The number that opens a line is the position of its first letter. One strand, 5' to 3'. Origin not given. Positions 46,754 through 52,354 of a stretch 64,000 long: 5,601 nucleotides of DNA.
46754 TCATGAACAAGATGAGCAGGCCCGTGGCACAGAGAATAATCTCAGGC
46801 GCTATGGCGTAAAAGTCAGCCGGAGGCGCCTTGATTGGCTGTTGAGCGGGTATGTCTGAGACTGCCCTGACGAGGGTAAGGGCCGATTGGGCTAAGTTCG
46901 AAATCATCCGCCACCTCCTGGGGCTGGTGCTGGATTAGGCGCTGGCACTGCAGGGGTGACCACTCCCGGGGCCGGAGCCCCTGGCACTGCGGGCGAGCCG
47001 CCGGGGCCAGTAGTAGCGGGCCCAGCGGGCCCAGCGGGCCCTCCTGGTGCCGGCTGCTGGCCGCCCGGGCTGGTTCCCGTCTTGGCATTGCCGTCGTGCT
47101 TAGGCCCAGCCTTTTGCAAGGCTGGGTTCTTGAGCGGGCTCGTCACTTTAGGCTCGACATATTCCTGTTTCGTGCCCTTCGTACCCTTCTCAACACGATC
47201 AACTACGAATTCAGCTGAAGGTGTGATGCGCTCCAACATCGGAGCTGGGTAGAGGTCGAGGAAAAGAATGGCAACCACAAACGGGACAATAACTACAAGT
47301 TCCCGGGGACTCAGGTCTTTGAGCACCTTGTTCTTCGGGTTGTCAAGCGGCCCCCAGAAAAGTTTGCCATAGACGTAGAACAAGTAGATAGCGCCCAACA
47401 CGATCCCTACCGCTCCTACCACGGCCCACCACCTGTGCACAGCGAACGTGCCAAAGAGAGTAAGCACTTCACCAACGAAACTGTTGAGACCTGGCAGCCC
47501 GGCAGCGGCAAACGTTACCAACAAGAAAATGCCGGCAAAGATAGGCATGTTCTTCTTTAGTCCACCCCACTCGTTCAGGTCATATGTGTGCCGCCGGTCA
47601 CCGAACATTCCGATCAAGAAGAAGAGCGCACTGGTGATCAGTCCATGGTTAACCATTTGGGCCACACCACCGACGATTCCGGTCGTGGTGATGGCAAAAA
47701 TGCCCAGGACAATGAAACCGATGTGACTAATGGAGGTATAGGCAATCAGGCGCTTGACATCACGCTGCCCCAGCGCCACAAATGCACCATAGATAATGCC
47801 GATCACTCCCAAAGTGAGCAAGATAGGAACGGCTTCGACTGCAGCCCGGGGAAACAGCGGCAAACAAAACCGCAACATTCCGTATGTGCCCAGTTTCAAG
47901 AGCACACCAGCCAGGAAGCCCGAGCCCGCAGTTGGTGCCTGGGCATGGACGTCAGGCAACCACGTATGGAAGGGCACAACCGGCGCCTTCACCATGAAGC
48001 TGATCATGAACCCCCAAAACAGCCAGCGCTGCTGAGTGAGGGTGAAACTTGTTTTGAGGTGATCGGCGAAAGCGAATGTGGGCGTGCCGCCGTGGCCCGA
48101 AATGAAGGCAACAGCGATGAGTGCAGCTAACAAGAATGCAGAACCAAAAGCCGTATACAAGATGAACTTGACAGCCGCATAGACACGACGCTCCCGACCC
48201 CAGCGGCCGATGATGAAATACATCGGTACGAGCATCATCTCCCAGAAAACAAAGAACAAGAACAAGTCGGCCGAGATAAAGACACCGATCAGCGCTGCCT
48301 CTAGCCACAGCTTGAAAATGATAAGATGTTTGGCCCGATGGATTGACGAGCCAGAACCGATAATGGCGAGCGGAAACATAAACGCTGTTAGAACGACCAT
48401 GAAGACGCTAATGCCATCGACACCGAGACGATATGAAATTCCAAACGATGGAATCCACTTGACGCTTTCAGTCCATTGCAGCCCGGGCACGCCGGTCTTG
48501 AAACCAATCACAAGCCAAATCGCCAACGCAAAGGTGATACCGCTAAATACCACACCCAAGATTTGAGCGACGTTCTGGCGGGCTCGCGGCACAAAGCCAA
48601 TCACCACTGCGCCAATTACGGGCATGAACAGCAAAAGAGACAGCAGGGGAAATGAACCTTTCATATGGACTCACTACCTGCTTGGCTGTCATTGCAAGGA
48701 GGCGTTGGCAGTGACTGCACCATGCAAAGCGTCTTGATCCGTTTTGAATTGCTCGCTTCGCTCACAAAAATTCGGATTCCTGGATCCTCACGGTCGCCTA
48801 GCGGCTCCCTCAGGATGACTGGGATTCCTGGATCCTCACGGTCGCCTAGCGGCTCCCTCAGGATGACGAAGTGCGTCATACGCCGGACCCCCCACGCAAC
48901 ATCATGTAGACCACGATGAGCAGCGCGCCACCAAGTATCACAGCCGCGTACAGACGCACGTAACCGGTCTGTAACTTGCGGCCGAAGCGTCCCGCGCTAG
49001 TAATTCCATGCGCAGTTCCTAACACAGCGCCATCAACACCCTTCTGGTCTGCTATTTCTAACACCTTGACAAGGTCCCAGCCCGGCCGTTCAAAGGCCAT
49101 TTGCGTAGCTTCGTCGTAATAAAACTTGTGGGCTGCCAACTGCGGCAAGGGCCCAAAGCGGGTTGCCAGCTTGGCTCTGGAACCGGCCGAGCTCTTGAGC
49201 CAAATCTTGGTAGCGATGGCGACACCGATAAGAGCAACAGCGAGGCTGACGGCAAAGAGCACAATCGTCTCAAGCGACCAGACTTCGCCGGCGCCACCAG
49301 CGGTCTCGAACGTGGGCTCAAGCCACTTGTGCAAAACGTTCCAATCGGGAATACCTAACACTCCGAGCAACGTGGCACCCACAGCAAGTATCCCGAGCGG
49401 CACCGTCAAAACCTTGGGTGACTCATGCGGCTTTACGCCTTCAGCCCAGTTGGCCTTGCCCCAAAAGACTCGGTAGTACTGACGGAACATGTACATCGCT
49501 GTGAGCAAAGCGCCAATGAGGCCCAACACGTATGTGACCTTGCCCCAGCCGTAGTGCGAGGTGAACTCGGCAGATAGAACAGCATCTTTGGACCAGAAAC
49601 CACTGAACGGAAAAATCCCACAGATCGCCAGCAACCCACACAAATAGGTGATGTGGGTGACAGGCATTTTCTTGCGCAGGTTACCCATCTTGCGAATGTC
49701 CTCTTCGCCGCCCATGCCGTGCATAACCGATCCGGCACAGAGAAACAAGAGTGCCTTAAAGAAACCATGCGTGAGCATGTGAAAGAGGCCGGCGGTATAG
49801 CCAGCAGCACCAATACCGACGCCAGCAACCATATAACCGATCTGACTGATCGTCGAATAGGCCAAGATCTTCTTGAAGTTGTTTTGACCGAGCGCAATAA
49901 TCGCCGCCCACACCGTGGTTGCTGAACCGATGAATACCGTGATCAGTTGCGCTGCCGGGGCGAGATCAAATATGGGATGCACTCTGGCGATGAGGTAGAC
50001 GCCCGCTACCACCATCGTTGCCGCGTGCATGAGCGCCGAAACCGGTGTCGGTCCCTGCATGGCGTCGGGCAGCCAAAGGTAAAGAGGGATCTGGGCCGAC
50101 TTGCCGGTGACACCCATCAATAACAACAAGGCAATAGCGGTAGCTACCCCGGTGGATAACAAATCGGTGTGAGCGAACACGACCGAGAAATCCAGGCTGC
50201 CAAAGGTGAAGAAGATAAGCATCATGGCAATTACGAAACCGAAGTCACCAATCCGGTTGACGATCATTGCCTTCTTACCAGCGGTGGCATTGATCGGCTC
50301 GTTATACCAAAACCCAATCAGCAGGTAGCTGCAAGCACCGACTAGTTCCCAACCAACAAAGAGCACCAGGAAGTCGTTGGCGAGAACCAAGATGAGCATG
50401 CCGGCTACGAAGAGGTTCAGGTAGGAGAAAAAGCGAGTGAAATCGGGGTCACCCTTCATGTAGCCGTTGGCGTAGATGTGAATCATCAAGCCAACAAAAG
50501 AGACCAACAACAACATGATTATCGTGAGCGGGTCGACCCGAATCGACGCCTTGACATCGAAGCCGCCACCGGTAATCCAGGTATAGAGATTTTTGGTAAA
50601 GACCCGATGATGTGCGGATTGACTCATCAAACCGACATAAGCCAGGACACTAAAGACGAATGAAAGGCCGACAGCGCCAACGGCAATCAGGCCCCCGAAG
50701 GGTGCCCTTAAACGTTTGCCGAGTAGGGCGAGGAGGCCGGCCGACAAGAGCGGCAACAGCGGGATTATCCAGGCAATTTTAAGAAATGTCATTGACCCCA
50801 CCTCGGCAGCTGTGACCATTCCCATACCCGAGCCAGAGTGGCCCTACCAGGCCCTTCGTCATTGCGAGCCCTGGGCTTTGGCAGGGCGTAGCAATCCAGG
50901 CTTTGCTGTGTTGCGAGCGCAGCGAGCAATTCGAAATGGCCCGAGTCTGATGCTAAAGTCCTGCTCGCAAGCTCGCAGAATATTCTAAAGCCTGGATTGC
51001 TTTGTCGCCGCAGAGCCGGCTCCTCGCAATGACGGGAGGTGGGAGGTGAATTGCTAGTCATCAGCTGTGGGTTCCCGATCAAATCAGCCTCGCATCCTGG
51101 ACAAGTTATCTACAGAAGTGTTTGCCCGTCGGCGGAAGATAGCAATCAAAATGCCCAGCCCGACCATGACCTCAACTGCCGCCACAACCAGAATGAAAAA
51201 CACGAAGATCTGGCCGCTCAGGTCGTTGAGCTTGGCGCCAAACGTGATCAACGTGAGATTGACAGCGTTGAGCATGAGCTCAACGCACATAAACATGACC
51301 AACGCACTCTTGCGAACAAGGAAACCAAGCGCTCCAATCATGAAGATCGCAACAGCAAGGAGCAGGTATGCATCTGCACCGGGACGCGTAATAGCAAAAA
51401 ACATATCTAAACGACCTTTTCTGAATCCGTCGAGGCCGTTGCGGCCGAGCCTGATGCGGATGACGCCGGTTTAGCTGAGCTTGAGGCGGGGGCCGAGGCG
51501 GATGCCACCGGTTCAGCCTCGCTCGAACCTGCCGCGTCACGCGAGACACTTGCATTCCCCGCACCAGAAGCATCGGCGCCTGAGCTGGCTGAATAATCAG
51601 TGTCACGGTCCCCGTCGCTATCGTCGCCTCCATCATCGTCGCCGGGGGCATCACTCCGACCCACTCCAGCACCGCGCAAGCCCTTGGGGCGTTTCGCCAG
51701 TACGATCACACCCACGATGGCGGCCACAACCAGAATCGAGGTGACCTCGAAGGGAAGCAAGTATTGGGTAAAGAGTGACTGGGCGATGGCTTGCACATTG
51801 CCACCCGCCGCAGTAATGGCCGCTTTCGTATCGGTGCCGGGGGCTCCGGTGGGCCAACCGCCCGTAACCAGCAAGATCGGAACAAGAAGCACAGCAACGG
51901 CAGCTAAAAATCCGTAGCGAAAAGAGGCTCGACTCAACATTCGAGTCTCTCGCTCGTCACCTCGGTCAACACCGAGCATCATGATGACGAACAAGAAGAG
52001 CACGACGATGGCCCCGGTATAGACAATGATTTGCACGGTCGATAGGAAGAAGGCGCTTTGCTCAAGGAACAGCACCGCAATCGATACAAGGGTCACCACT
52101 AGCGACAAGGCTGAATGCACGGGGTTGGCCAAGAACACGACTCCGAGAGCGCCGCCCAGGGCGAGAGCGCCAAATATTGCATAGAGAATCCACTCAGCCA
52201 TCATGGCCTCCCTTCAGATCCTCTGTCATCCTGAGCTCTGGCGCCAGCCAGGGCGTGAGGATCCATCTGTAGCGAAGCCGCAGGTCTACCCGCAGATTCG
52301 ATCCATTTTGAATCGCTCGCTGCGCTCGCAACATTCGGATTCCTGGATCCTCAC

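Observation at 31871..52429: Modular hairpin repeat family colonising the intercistronic junctions of both nuo operons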

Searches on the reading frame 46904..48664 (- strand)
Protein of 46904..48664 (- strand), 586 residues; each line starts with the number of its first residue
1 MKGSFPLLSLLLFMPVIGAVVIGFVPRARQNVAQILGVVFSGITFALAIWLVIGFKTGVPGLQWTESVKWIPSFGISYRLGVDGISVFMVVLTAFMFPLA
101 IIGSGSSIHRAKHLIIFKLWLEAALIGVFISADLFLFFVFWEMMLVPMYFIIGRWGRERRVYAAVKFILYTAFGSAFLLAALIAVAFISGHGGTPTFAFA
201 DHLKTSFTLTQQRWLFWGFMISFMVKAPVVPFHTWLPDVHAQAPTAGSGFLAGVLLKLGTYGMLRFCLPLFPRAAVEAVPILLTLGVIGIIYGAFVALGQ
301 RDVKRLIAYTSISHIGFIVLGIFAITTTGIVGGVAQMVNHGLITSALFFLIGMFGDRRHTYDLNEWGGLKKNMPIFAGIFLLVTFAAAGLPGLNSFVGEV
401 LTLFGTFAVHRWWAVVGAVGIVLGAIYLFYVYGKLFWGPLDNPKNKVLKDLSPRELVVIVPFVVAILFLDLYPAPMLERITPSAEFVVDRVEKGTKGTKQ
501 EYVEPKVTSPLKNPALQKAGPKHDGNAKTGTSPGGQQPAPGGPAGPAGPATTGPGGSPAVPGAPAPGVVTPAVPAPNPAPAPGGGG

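Call 14: search_protein_families(library=pfam, proteins=[window:46904-48664:-])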
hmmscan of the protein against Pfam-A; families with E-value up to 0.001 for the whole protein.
window:46904-48664:- (586 aa): 1 family
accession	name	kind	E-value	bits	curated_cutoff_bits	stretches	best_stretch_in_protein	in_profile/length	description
PF00361.26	Proton_antipo_M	-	5e-73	246.3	21.5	1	131-422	1-292/294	NADH:quinone oxidoreductase/Mrp antiporter, TM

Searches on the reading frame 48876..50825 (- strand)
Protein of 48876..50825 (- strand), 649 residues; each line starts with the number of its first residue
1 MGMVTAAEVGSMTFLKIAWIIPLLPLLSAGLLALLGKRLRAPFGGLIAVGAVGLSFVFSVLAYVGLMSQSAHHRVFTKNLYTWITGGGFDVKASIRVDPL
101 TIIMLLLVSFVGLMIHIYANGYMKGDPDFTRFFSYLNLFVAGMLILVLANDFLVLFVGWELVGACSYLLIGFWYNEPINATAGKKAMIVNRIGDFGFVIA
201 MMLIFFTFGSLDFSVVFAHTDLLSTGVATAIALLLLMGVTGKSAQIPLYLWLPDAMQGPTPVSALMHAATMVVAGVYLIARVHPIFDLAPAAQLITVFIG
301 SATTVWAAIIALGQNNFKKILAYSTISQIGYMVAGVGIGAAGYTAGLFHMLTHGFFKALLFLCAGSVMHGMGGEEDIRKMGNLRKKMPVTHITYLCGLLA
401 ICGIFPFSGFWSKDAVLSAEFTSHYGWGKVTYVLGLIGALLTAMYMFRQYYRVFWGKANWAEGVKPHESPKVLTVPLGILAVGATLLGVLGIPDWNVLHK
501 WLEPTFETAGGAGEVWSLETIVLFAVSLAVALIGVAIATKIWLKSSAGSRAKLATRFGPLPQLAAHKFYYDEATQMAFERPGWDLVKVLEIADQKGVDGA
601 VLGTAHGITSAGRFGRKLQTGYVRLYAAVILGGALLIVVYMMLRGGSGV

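Call 14: search_protein_families(library=pfam, proteins=[window:48876-50825:-])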
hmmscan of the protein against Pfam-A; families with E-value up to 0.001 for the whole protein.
window:48876-50825:- (649 aa): 3 families
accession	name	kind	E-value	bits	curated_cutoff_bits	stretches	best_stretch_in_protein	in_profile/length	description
PF00361.26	Proton_antipo_M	-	6.4e-79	265.6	21.5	1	149-432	1-288/294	NADH:quinone oxidoreductase/Mrp antiporter, TM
PF00662.26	Proton_antipo_N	-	2.1e-20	72.8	24.5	1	83-133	1-51/51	NADH-Ubiquinone oxidoreductase (complex I), chain 5 N-terminus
PF01010.25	Proton_antipo_C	-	3e-06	27.4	26.8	1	463-544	90-179/243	NADH-dehyrogenase subunit F, TMs, (complex I) C-terminus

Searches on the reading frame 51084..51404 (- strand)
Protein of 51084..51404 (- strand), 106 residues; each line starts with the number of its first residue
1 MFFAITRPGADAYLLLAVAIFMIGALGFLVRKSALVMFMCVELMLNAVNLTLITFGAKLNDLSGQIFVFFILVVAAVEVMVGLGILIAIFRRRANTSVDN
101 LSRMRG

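Call 14: search_protein_families(library=pfam, proteins=[window:51084-51404:-])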
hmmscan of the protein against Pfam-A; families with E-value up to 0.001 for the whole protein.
window:51084-51404:- (106 aa): 1 family
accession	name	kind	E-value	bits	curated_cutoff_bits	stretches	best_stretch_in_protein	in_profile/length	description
PF00420.29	Oxidored_q2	-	6.3e-27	93.6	26.1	1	13-105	2-94/95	NADH-ubiquinone/plastoquinone oxidoreductase chain 4L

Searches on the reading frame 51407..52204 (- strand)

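Call 14: search_protein_families(library=pfam, proteins=[window:51407-52204:-])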
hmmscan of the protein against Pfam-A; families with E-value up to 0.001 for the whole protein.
window:51407-52204:- (265 aa): 1 family
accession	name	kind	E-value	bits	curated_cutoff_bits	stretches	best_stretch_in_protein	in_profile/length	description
PF00499.25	Oxidored_q3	-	4.6e-37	127.4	33.2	1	18-169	1-146/146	NADH-ubiquinone/plastoquinone oxidoreductase chain 6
